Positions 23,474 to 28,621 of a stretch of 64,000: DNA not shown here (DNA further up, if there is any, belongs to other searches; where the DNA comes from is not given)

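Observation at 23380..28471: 1615-aa SF1 helicase fused to a Vsr-like (DUF559) endonuclease, in a two-gene operon with a PC4-like ssDNA-binding protein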

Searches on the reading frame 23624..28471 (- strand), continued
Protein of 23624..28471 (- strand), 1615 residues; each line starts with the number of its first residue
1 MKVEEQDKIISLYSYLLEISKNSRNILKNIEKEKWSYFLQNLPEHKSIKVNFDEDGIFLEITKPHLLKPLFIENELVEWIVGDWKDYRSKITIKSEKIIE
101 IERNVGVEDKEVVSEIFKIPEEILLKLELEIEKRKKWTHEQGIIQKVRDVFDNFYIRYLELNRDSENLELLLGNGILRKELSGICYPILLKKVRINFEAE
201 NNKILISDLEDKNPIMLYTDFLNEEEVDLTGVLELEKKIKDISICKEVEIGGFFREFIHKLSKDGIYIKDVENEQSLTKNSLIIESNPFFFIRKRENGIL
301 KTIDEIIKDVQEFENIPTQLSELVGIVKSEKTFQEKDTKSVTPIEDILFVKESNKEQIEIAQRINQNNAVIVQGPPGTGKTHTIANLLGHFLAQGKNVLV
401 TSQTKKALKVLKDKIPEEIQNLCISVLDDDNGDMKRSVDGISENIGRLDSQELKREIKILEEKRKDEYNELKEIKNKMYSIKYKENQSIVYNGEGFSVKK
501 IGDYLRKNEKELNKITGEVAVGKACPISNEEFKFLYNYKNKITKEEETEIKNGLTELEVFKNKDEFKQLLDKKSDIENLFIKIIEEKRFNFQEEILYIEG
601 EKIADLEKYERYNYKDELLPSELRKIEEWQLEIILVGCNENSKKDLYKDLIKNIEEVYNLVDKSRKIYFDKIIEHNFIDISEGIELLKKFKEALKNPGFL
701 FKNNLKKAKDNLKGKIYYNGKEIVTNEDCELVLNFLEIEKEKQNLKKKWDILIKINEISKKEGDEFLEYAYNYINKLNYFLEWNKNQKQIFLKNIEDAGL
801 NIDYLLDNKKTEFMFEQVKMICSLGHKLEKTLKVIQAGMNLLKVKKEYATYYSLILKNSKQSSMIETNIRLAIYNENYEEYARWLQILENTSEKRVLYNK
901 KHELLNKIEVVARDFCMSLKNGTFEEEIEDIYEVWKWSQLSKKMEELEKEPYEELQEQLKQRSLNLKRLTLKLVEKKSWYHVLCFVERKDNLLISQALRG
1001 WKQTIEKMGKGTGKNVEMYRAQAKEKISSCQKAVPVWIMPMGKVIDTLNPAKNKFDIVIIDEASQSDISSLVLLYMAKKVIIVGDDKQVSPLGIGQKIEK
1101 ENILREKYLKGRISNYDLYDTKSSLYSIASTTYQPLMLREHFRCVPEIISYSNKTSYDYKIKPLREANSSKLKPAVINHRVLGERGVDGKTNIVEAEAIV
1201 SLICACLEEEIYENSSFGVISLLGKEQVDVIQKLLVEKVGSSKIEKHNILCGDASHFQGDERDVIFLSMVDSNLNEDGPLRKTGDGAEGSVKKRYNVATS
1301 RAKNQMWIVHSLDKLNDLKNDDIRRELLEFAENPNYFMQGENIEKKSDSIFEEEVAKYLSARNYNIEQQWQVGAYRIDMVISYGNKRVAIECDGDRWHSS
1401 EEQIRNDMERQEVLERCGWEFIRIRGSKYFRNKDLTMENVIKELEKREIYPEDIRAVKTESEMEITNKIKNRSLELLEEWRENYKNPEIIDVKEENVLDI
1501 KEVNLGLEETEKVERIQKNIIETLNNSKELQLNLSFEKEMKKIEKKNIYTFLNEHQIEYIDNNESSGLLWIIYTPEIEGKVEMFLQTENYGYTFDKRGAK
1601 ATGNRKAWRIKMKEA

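Call 12: find_related_loci(query=A1, collection=genome_contigs, flank=6000)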
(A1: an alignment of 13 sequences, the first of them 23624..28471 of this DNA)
Query A1 (1615 aa) in genome_contigs; peptide patterns used: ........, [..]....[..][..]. (x = any residue, [..] = any of these).
600 stretches matched a pattern (row limit reached: there are more); 423 encode a relative of the query (tblastn E <= 1e-3); the best 80 are kept; 79 distinct loci.
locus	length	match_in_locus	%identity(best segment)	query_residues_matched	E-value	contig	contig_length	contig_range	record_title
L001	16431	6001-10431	45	3-1483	0e+0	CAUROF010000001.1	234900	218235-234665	MAG TPA_asm: uncultured Fusobacterium sp. isolate ERR9968906_bin.3_MetaWRAP_v1.3_MAG genome assembly, contig: ERZ2161587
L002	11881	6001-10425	45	3-1483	0e+0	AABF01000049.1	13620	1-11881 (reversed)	Fusobacterium vincentii ATCC 49256 Contig0327, whole genome shotgun sequence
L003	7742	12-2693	59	712-1614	0e+0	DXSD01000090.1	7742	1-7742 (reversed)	MAG TPA_asm: Fusobacterium sp. isolate HRGM_Genome_1847 HRGM_Genome_1847_90, whole genome shotgun sequence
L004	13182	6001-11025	37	1-1610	0e+0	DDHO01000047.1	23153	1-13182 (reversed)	MAG TPA_asm: Firmicutes bacterium UBA1874 UBA1874_contig_1025, whole genome shotgun sequence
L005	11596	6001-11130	35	6-1611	0e+0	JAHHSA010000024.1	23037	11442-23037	MAG: Oscillibacter sp. isolate MAG044 MAG044_24, whole genome shotgun sequence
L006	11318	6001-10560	37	6-1479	0e+0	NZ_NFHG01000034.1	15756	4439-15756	Flavonifractor sp. An82 An82_contig_34, whole genome shotgun sequence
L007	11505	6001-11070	34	3-1611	0e+0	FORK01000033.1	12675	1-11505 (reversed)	Ruminococcaceae bacterium D5 genome assembly, contig: IE26DRAFT_scaffold00033.33, whole genome shotgun sequence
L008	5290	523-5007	39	10-1477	0e+0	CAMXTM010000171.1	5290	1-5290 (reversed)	MAG TPA_asm: uncultured Clostridium sp. isolate SRR14920981_bin.5_metawrap_v1.3_MAG genome assembly, contig: NODE.4527_l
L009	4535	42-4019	40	346-1610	0e+0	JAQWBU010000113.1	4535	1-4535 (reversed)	MAG: Eubacteriales bacterium isolate STF2_227 NODE_73302_length_4535_cov_4.182623_Sandtown_F2, whole genome shotgun sequ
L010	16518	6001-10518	37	1-1480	0e+0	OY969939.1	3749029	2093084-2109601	MAG: uncultured Eubacteriales bacterium isolate MFD03899.bin.2.43 genome assembly, chromosome: 1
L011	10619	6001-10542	39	2-1480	0e+0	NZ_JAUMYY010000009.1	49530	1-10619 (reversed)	MAG: Fusobacterium sp. isolate S17M_Sa_57 NODE_357_length_49530_cov_9.171582, whole genome shotgun sequence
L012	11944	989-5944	35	2-1605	0e+0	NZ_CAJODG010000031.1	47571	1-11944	Selenomonas sp. AE3005 isolate Sheep_1_mag_33, whole genome shotgun sequence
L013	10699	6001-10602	37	8-1498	0e+0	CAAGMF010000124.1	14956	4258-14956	MAG TPA_asm: uncultured Mitsuokella sp., isolate HGM14084, WGS project CAAGMF010000000 data, contig: SRS476348_97_k119_1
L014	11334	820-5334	37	5-1479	0e+0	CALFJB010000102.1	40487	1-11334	MAG TPA_asm: uncultured Selenomonadales bacterium isolate ERR1278105_bin.186_CONCOCT_v1.1_MAG genome assembly, contig: E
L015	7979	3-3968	42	187-1481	0e+0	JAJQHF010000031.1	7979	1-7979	MAG: Candidatus Gastranaerophilales bacterium isolate U.4_7 NODE_1247_length_7979_cov_7.170369, whole genome shotgun seq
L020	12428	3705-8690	37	3-1610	0e+0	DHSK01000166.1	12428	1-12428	MAG TPA_asm: Syntrophomonas sp. UBA5288 UBA5288_contig_7916, whole genome shotgun sequence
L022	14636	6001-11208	37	3-1613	0e+0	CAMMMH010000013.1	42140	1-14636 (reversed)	MAG: uncultured Tenericutes bacterium isolate ERR4968579_bin.33_MetaWRAP_v1.1_MAG genome assembly, contig: NODE_526_leng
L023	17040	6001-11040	34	11-1611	0e+0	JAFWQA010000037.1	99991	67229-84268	MAG: Clostridia bacterium isolate RGIG5966 Sheep_Omasum-2__c418171, whole genome shotgun sequence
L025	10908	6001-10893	37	3-1581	0e+0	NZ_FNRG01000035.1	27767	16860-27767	Oribacterium sp. KHPX15, whole genome shotgun sequence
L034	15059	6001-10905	35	3-1485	0e+0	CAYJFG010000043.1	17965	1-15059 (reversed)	MAG TPA_asm: uncultured Eubacteriales bacterium isolate ERP123703_co1_60 genome assembly, contig: NODE_3241_length_17965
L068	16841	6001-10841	38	8-1613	0e+0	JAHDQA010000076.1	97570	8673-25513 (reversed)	MAG: Tissierellaceae bacterium isolate SM1-B8.1 k141_41413, whole genome shotgun sequence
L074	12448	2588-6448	32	149-1444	0e+0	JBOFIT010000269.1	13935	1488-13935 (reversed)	MAG: Cellulosilyticaceae bacterium isolate WFFMC_MAG_013 k139_211677_flag=0_multi=13.2164_len=13935, whole genome shotgu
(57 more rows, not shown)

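Call 58: search_solved_structures(query=window:23624-28471:-, max_evalue=0.001)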
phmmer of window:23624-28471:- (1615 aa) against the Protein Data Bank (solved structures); distinct sequences matched with E-value up to 0.001: 18.
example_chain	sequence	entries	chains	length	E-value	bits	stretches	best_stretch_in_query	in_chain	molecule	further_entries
5mzn_A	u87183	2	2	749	4.4e-11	44.4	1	1041-1332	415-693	Helicase SEN1,Helicase SEN1 | Helicase SEN1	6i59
8ftm_A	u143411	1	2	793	8.1e-08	33.5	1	988-1310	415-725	5'-3' RNA helicase-like protein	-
4b3f_X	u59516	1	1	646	4.7e-07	31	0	354-411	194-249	DNA-BINDING PROTEIN SMUBP-2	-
4b3g_A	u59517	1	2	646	4.8e-07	31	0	354-411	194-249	DNA-BINDING PROTEIN SMUBP-2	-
2xzo_A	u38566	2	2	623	8.1e-07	30.2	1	353-492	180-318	REGULATOR OF NONSENSE TRANSCRIPTS 1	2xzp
2gjk_A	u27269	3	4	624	8.1e-07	30.2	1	353-492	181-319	Regulator of nonsense transcripts 1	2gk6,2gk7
5eax_A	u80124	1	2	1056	8.8e-07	30.1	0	350-409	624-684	DNA replication ATP-dependent helicase/nuclease DNA2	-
5eaw_A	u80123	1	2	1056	8.8e-07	30.1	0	350-409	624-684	DNA replication ATP-dependent helicase/nuclease DNA2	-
5ean_A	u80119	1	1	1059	8.9e-07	30.1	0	350-409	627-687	DNA replication ATP-dependent helicase/nuclease DNA2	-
6ej5_A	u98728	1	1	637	8.9e-07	30.1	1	353-492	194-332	Regulator of nonsense transcripts 1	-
8fth_A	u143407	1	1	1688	1.2e-06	29.7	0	989-1310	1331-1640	5'-3' RNA helicase-like protein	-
9qwn_A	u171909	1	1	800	1.7e-06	29.2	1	353-492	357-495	Isoform 2 of Regulator of nonsense transcripts 1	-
2wjv_A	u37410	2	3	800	1.8e-06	29.1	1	353-492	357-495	REGULATOR OF NONSENSE TRANSCRIPTS 1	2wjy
8ftk_A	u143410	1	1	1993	1.8e-06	29.1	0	989-1310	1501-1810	5'-3' RNA helicase-like protein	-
8rd3_A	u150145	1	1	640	3.8e-06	28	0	353-479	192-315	ATP-dependent helicase NAM7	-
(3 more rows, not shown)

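Call 97: search_protein_families(library=pfam, proteins=[L001:10421-11539:+, L025:2020-2670:+, L025:2707-4974:+], max_evalue=0.001)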
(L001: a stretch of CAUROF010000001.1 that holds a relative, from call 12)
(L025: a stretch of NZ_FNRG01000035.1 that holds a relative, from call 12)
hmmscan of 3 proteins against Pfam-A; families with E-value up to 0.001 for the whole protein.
L001:10421-11539:+ (372 aa): 2 families
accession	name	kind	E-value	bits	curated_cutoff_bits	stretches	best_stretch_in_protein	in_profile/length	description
PF01545.26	Cation_efflux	-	4e-41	141.4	26.6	1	18-210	2-198/198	Cation efflux family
PF16916.11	ZT_dimer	-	1.2e-11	44.9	26.7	1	216-282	3-68/78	Dimerisation domain of Zinc Transporter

L025:2020-2670:+ (216 aa): 0 families

L025:2707-4974:+ (755 aa): 7 families
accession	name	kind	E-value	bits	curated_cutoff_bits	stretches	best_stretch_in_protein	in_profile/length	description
PF04851.21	ResIII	-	5.2e-26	92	22.5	1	26-197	4-164/164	Type III restriction enzyme, res subunit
PF00270.35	DEAD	-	1.1e-15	58.2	26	1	28-199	2-164/167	DEAD/DEAH box helicase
PF01844.29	HNH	-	2.3e-13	50.5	21.4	1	708-754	1-47/47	HNH endonuclease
PF00271.37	Helicase_C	-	2.4e-12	47.5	23.5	1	295-404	10-108/110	Helicase conserved C-terminal domain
PF18766.7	SWI2_SNF2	-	2.8e-10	40.7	26.7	1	52-202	25-162/221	SWI2/SNF2 ATPase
PF14279.12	HNH_5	-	3.3e-10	40.2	27.5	1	708-754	1-46/56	HNH endonuclease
PF13872.12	AAA_34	-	0.00053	19.4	27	0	54-172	69-192/306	P-loop containing NTP hydrolase pore-1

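Call 99: search_protein_families(library=padloc, proteins=[L004:1-1697:-, L004:11468-12856:-, L012:7164-8876:+, L020:1007-3133:-, L020:9716-10720:+, L022:4690-5925:+, L023:1677-4784:+, L023:11391-14567:+, L068:3291-5141:-, L068:12756-14558:+], max_evalue=1e-8)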
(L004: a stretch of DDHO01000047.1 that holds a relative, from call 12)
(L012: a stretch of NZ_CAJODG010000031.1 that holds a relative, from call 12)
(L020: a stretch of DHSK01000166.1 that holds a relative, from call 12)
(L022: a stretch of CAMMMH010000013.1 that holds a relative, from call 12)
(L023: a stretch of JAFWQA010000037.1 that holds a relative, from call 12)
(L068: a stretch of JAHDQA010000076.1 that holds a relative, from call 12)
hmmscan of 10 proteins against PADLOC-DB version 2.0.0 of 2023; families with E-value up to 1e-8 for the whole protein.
L004:1-1697:- (565 aa): 1 family
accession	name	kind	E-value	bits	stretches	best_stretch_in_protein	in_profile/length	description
PDLC04647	PDC-M43B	-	1.2e-09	35.7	0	459-560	209-310/347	-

L004:11468-12856:- (462 aa): 0 families

L012:7164-8876:+ (570 aa): 0 families

L020:1007-3133:- (708 aa): 0 families

L020:9716-10720:+ (334 aa): 0 families

L022:4690-5925:+ (411 aa): 0 families

L023:1677-4784:+ (1035 aa): 6 families
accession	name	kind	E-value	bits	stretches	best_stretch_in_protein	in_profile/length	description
PDLC03924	MkoC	-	1.6e-55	186.8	1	613-884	665-948/1136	-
PDLC05009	PDC-S37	-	4.1e-49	165.4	2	619-1009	938-1321/1550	-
PDLC03920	MkoA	-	1.2e-45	154.3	1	259-885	615-1081/1112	-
PDLC03921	MkoA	-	1.1e-32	110.8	2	619-883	1297-1570/1607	-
PDLC02194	Hhe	-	1.4e-23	80.2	1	619-841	1381-1593/1911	-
PDLC01734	typeIV_RecD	-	4.6e-09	33.1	0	260-302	338-380/763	RecD_0_IVD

L023:11391-14567:+ (1058 aa): 23 families
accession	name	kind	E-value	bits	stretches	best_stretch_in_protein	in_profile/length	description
PDLC01075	C3a139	-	1.9e-58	196.6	1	38-805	30-768/948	HKD+Snf2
PDLC02621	DrmD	-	3.8e-38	129.3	1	530-865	388-720/1040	DrmD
PDLC02623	DrmD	-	8.8e-33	111.1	1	638-853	504-706/1040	DrmD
PDLC02193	PLD_Helicase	-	3.9e-29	99.4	1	639-799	664-834/905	-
PDLC02619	DrmD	-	5.2e-29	99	1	655-782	407-550/872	DrmD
PDLC00659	HmaA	-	1.9e-23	80.3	1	655-805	505-648/1176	SNF2 helicase / DEAD-box helicase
PDLC02500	BrxHI|BrxHII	-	5.2e-23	79.5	1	646-804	464-610/933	BrxHI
PDLC02504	BrxHI|BrxHII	-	1.6e-21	74.1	1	623-821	444-635/971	BrxHII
PDLC02632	DrmD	-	2.5e-21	73.8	1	539-783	397-643/662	DrmD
PDLC02840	DpdE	-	2.8e-20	70.3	1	646-815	544-704/1091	DpdE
PDLC02843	DpdE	-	4.4e-19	65.9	1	660-767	565-667/1091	DpdE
PDLC02572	DrmA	-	5.2e-19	65.7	1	621-783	475-640/1043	DrmA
PDLC02620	DrmD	-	7.1e-19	65.3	1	641-809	461-619/1060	DrmD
PDLC02633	DrmD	-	3.4e-18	63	1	656-781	520-645/839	DrmD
PDLC02625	DrmD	-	2.1e-15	54.3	1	493-782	106-385/792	DrmD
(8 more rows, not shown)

L068:3291-5141:- (616 aa): 0 families

L068:12756-14558:+ (600 aa): 1 family
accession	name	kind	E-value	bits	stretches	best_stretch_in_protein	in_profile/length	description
PDLC04135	mad3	-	2e-27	94.7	1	482-576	257-359/374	mads_3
